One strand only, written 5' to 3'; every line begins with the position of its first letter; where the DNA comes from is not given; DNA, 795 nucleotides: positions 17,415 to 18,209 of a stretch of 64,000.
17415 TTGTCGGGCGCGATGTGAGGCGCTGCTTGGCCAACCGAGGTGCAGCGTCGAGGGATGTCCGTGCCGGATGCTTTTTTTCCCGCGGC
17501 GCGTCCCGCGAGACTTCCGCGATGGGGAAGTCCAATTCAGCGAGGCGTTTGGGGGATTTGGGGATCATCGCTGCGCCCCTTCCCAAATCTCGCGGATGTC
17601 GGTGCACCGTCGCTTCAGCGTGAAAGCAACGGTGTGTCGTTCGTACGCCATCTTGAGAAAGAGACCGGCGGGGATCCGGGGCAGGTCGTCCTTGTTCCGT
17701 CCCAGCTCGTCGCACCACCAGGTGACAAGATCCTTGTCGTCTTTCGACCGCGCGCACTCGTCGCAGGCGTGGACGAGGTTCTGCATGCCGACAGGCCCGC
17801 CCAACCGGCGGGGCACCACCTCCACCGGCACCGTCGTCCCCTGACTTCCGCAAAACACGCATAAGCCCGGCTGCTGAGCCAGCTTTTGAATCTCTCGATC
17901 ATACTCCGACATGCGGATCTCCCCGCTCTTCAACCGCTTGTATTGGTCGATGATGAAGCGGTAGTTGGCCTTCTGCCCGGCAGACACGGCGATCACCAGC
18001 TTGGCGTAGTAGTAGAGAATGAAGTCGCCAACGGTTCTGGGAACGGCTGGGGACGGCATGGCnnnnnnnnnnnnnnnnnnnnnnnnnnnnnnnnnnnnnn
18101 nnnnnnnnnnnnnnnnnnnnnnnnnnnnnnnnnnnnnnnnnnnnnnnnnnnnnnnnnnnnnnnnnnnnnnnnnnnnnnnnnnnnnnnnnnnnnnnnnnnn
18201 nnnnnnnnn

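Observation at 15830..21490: Nested recombination scars: three DUF1156 5' ends and two helicase 3' ends, each cassette ending in the same ATGA junction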

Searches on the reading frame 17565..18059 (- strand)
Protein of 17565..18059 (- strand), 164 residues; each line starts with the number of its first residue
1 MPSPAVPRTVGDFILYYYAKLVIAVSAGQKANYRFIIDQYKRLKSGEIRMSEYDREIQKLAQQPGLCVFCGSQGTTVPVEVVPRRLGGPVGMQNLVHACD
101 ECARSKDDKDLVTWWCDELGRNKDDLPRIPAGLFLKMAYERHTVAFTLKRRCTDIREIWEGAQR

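Call 6: search_protein_families(library=pfam, proteins=[window:17565-18059:-], max_evalue=0.01)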
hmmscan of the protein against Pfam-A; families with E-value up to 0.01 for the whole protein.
window:17565-18059:- (164 aa): 1 family
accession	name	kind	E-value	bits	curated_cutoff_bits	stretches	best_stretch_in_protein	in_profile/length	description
PF14279.12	HNH_5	-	0.00055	20.3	27.5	1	67-108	1-45/56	HNH endonuclease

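Call 7: search_protein_families(library=padloc, proteins=[window:17565-18059:-], max_evalue=0.001)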
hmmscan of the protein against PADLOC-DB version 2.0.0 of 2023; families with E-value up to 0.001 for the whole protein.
window:17565-18059:- (164 aa): 0 families
